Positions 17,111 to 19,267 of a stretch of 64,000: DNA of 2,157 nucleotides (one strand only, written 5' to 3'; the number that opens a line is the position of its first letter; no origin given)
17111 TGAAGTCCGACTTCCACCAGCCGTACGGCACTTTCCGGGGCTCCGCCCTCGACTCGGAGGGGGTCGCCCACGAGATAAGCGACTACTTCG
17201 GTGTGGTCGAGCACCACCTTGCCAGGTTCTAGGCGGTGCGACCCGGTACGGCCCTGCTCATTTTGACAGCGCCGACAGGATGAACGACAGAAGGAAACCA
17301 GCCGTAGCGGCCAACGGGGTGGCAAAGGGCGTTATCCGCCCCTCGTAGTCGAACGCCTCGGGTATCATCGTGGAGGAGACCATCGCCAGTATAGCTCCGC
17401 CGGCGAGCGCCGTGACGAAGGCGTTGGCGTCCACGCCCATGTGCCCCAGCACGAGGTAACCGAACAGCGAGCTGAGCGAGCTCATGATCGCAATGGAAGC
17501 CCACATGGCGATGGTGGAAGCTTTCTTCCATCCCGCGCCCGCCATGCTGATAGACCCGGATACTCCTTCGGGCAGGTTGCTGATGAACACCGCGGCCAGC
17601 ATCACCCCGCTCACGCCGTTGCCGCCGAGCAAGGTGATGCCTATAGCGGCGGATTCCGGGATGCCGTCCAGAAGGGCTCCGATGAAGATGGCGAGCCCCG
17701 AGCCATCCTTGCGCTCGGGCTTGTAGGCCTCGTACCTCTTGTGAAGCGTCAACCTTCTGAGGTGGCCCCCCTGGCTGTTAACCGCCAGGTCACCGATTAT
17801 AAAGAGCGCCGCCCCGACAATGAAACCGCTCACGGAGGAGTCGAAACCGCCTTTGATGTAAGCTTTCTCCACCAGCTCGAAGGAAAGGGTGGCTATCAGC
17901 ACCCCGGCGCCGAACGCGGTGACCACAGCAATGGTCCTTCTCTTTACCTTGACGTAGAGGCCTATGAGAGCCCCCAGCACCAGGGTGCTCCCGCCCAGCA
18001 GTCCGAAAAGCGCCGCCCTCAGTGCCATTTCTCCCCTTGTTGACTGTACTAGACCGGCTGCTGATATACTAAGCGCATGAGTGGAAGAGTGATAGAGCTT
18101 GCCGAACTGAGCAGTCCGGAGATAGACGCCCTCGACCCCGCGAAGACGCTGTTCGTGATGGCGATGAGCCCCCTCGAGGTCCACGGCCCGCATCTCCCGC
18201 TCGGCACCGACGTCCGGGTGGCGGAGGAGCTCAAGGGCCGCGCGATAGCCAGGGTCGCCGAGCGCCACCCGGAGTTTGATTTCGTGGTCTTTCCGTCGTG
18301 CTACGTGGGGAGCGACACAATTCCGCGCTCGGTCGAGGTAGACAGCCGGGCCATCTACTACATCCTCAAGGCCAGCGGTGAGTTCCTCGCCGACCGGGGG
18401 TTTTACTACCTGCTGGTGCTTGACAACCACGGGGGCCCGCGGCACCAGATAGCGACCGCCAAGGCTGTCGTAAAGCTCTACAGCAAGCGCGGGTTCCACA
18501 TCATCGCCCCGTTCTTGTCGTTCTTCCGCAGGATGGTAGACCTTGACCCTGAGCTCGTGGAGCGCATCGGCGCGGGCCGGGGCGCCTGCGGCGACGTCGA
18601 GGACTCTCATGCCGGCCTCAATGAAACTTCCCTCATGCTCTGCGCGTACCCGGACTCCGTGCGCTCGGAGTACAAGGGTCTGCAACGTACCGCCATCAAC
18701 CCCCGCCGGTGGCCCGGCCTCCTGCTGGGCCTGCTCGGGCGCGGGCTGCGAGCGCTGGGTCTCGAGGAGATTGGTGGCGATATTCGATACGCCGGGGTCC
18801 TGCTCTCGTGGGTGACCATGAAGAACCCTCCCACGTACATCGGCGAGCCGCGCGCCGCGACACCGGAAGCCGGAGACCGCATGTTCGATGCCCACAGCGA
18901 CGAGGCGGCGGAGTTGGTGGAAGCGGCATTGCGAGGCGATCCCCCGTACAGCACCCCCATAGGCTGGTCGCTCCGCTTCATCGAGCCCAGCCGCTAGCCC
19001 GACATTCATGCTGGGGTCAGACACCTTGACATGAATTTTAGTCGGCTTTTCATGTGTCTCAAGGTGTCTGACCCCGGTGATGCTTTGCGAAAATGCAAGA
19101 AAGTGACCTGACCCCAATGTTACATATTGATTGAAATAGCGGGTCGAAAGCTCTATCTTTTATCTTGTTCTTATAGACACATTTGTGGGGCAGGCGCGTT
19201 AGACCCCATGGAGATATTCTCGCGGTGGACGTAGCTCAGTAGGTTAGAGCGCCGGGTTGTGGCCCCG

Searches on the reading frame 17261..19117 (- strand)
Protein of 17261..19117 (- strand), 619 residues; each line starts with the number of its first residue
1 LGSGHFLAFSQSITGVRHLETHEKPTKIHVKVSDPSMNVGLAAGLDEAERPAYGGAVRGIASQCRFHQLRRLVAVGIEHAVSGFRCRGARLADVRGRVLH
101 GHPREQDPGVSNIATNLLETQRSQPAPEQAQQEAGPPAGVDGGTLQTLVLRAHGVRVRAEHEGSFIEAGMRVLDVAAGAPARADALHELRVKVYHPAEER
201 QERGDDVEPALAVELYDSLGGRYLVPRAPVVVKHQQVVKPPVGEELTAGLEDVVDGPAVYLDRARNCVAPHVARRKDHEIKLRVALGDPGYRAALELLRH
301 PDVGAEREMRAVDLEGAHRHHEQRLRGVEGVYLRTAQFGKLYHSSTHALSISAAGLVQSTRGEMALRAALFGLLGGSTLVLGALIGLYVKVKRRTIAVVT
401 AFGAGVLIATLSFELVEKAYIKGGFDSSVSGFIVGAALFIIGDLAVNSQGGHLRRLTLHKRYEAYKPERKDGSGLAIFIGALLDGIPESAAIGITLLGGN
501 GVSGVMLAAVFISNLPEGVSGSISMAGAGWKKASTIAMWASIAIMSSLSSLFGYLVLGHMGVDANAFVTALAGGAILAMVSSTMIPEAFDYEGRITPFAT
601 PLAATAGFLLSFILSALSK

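Call 9: search_protein_families(library=pfam, proteins=[window:17261-19117:-], max_evalue=0.0001)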
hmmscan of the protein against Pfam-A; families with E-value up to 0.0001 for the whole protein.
window:17261-19117:- (619 aa): 0 families

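Call 26: search_protein_families(library=ncbifam, proteins=[window:17261-19117:-], max_evalue=0.001)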
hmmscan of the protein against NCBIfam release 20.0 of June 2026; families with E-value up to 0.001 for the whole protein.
window:17261-19117:- (619 aa): 1 family
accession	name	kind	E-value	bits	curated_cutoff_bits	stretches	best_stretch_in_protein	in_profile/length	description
NF003243.0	PRK04201.1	equivalog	1.4e-08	34.3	252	1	368-589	8-231/266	zinc transporter ZupT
